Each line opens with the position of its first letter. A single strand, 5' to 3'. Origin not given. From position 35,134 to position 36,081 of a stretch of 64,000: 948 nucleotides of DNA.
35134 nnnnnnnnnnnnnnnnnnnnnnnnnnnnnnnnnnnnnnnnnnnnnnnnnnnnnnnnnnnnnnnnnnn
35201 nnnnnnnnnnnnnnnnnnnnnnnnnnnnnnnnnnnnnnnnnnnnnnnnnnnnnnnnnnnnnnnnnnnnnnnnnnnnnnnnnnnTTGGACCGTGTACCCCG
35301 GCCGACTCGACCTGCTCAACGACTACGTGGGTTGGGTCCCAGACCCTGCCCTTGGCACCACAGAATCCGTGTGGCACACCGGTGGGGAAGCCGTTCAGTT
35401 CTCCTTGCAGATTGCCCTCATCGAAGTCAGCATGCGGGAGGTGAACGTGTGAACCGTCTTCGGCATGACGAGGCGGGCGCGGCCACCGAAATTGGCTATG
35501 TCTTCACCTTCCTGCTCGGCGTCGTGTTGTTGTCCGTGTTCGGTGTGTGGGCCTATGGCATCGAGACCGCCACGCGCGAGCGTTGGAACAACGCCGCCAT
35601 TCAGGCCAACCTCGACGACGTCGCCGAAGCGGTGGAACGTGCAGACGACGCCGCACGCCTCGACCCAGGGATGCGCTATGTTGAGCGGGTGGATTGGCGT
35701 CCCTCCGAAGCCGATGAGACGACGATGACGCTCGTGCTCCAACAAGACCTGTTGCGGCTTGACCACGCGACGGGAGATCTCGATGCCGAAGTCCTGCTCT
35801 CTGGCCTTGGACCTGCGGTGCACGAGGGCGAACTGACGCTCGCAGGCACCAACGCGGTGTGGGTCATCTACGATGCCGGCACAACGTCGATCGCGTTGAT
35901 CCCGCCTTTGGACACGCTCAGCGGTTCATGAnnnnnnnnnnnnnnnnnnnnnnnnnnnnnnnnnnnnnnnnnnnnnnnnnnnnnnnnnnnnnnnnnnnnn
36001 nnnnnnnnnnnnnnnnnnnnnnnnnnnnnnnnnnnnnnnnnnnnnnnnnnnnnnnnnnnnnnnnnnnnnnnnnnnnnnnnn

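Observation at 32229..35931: Stand-alone operon of three class-III-signal (pilin-like) proteins of 350, 724 and ~160 aa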

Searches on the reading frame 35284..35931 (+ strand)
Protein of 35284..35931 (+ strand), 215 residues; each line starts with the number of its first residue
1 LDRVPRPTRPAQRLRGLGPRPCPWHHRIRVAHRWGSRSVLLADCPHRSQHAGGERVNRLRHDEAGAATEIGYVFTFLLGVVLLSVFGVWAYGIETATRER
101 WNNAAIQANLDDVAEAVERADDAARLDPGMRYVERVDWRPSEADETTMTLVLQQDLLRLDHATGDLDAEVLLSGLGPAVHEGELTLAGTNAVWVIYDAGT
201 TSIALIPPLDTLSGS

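Call 3: search_protein_families(library=pfam, proteins=[window:35284-35931:+], max_evalue=1)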
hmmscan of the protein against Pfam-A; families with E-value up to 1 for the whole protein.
window:35284-35931:+ (215 aa): 1 family
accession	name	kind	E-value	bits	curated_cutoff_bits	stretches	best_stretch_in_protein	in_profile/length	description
PF23928.1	DUF7266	-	0.0015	18.7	27.6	1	63-198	3-137/145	Family of unknown function (DUF7266)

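Call 4: search_protein_families(library=ncbifam, proteins=[window:35284-35931:+], max_evalue=1)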
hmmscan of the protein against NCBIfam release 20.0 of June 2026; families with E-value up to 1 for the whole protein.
window:35284-35931:+ (215 aa): 0 families

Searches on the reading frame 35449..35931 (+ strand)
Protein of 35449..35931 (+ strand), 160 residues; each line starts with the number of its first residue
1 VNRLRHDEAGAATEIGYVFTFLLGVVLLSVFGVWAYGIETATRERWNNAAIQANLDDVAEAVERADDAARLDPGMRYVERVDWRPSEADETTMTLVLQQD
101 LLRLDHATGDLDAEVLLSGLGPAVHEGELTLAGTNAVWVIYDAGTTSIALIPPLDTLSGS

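Call 32: find_homologous_proteins(query=window:35449-35931:+)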
Query window:35449-35931:+ (160 aa): 516 proteins with E <= 0.001 among 738 candidates; the best 120 are listed.
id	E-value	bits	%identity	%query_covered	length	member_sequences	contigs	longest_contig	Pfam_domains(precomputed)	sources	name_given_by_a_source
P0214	5.8e-97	340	98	100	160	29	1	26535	-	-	-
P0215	1.0e-84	300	88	100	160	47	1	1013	-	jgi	-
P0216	5.3e-84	298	87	100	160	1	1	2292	-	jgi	-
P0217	3.0e-82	292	86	100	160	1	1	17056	-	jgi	-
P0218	9.1e-82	290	86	100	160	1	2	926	-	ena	-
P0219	1.3e-81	290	86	100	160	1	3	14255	-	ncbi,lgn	-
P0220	3.1e-81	289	85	100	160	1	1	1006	-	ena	-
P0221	4.9e-81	288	84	100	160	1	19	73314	-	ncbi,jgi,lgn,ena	jgi:hypothetical protein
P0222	5.8e-81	288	85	100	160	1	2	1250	-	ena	-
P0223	7.8e-81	287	85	100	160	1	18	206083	-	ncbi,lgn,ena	ncbi:MAG: hypothetical protein ACPHK3_01655 [Candidatus Poseidoniaceae archaeon]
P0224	8.5e-81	287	85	100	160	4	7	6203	-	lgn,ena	-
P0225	1.1e-80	287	84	100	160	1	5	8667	-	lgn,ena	-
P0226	4.0e-80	285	83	100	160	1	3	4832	-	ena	-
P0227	4.8e-79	282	84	100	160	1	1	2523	-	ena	-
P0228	4.9e-79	282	83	100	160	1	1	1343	-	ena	-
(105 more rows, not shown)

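Call 49: predict_structure(alignment_id=A2)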
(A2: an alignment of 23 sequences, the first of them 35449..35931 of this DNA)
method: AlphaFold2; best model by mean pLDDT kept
length: 160 residues; sequences in the alignment: 23
mean_pLDDT: 87.1   pTM: 0.73
mean pLDDT of the five models: 87.1, 84.7, 83.9, 82.6, 82.0
residues with pLDDT >= 90: 94; 70-90: 48; 50-70: 17; < 50: 1
segments of 3 or more residues with pLDDT < 50: none
pLDDT, mean of each block of 10 residues (from residue 1): 59 87 97 93 89 94 93 91 80 90 89 88 91 90 93 69
secondary structure, 60 per line:
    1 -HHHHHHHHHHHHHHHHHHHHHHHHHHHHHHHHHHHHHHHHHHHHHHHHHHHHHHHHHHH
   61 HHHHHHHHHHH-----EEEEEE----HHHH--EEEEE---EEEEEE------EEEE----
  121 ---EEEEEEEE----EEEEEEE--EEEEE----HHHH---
elements in order: H2-71 E77-82 H87-90 E93-97 E101-106 E113-116 E124-131 E136-142 E145-149 H154-157

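Call 55: fold_search(model_id=the predicted structure, library=pdb)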
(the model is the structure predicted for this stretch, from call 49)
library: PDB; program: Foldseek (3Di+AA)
matches with E <= 10: 942; with E <= 0.001: 0
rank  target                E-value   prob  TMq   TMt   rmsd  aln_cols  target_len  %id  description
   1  3py9                  1.6e-01  0.08  0.14  0.09  13.6        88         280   11  X-ray structural studies of the entire extra-cellular region of the Ser/Thr kinase PrkC from Staphylococcus aureus (released 2011-01-19)
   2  7dce_H                2.6e-01  0.05  0.13  0.11  13.3       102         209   13  Cryo-EM structure of human XKR8-basigin complex bound to Fab fragment (released 2021-10-20)
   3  2nnc_A                4.3e-01  0.05  0.12  0.16  14.3        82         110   13  Structure of the sulfur carrier protein SoxY from Chlorobium limicola f thiosulfatophilum (released 2007-03-13)
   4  2j1k_O                4.6e-01  0.06  0.16  0.20  15.7       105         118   10  CAV-2 fibre head in complex with CAR D1 (released 2006-09-05)
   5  7daa_H                4.6e-01  0.03  0.14  0.12  13.2       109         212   15  Crystal structure of basigin complexed with anti-basigin Fab fragment (released 2021-10-20)
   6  8tw6_A                5.2e-01  0.03  0.12  0.10  14.7       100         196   15  TCR in nanodisc ND-II (released 2024-10-02)
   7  9r62_K                5.9e-01  0.06  0.18  0.05  16.0       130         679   15  CPS co-polymerase Wzc_C1 (released 2026-03-04)
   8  3p16_B                5.9e-01  0.02  0.11  0.06  15.3       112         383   14  Crystal structure of DNA polymerase III sliding clamp (released 2011-08-24)
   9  9o1d_H                6.7e-01  0.06  0.14  0.17  11.3        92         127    6  Pseudomonas aeruginosa ATPase State2a F1Fo focused (released 2025-12-10)
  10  9luy                  6.7e-01  0.04  0.16  0.12  12.4       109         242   10  Single-chain Fv antibody of G2 fused with antigen peptide from chicken chromosome 6 C10orf76 homolog (released 2025-06-11)
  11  3aix_A                7.6e-01  0.06  0.17  0.13   7.3        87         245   15  Crystal structure of PCNA2-PCNA3 complex from Sulfolobus tokodaii (I222) (released 2011-05-18)
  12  6ba5_B                8.1e-01  0.04  0.15  0.18  11.0        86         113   12  Potent and Selective Antitumor Activity of a T-Cell Engaging Bispecific Antibody Targeting a Membrane-Proximal Epitope (released 2018-06-13)
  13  9yc5_H                8.1e-01  0.03  0.13  0.10  13.9       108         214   11  Human uPAR bound to the Fab fragment of targeted cancer therapeutic antibody FL1 (released 2026-02-04)
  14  4niy_E                8.1e-01  0.02  0.12  0.14  18.3       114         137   10  Crystal structure of trypsiligase (K60E/N143H/Y151H/D189K trypsin) complexed to YRH-ecotin (M84Y/M85R/A86H ecotin) (released 2014-02-19)
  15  8djq_B                8.6e-01  0.09  0.20  0.10  11.0       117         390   14  Sliding-clamp-DnaE1 peptide (released 2023-01-18)
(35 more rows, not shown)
